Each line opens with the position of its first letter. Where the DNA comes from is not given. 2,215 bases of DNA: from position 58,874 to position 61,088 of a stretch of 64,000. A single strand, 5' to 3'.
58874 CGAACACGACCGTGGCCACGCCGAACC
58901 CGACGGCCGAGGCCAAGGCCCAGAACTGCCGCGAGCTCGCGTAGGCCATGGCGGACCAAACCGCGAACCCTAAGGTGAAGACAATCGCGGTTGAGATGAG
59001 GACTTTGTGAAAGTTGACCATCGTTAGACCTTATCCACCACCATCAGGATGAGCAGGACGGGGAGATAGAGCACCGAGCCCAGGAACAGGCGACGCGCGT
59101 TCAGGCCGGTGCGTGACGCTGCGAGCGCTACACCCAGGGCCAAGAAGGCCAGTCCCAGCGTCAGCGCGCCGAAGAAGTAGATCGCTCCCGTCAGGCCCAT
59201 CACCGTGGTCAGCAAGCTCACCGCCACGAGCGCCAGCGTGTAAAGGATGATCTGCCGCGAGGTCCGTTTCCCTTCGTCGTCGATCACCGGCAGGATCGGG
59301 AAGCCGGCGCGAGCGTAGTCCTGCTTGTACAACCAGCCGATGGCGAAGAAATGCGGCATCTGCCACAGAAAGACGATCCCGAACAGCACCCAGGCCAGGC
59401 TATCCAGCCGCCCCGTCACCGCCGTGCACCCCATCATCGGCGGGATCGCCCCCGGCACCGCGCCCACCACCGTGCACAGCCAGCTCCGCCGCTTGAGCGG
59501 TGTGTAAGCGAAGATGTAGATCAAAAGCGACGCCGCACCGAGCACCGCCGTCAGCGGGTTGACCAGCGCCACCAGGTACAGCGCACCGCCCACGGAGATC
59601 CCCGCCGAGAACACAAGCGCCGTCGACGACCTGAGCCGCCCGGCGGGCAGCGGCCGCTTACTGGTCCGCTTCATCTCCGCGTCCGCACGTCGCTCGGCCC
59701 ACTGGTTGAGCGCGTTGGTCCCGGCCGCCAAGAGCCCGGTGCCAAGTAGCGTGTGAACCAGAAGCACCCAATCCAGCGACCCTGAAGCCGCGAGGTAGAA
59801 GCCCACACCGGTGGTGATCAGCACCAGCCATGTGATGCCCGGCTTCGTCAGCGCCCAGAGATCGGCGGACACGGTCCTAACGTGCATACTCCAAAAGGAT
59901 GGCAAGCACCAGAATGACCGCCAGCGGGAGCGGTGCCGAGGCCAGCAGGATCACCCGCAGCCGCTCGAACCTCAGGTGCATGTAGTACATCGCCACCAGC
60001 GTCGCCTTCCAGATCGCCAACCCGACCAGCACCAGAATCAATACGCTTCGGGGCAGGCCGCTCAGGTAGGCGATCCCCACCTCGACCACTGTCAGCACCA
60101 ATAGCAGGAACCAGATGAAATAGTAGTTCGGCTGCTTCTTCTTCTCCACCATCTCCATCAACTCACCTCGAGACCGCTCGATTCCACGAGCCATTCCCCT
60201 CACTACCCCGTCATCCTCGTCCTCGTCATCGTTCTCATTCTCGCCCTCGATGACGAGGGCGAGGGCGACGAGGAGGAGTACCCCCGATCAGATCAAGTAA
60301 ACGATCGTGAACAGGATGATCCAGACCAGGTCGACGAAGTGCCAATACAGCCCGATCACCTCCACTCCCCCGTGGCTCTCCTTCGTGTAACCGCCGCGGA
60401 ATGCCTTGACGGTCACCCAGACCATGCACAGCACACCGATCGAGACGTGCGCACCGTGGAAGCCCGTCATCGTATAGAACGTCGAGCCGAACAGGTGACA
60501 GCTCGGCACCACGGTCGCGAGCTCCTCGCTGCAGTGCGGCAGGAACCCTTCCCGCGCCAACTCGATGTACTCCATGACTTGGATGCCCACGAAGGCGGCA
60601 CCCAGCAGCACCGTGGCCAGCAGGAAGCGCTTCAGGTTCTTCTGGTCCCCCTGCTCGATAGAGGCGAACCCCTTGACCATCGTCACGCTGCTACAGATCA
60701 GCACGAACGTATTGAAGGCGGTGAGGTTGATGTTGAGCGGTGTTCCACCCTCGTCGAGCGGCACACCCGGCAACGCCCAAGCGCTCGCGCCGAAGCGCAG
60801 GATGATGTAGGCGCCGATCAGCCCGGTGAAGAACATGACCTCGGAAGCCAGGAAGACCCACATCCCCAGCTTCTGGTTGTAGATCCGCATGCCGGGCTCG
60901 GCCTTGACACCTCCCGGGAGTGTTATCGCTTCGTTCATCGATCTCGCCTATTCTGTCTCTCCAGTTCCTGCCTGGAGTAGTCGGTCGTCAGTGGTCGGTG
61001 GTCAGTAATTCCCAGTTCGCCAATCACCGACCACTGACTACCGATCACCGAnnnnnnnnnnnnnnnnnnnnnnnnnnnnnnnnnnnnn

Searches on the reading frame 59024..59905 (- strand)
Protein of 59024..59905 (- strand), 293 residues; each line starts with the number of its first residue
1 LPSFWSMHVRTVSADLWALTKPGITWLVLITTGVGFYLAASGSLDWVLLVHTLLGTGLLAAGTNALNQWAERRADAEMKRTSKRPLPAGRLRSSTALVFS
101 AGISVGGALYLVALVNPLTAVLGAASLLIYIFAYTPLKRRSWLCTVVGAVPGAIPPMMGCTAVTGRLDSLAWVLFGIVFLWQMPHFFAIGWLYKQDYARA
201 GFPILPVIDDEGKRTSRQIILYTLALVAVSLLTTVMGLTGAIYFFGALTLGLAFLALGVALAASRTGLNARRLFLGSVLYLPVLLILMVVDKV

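Call 19: search_protein_families(library=pfam, proteins=[window:59024-59905:-], max_evalue=0.0001)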
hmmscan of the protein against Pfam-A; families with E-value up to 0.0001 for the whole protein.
window:59024-59905:- (293 aa): 1 family
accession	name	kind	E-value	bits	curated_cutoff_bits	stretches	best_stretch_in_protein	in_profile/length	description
PF01040.23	UbiA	-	5.2e-60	203.3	34.2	1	28-274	1-244/250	UbiA prenyltransferase family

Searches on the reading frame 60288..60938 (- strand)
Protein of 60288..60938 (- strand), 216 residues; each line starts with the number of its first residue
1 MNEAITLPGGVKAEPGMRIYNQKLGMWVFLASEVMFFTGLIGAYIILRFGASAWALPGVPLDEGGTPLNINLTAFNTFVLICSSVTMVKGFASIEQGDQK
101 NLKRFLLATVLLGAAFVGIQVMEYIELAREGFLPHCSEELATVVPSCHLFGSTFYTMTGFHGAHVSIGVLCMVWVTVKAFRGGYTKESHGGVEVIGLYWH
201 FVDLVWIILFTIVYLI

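Call 19: search_protein_families(library=pfam, proteins=[window:60288-60938:-], max_evalue=0.0001)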
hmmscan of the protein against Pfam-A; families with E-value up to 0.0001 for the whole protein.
window:60288-60938:- (216 aa): 1 family
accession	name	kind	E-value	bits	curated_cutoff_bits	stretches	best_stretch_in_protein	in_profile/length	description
PF00510.24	COX3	-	2.5e-25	90.3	23.8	1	23-215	77-255/258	Cytochrome c oxidase subunit III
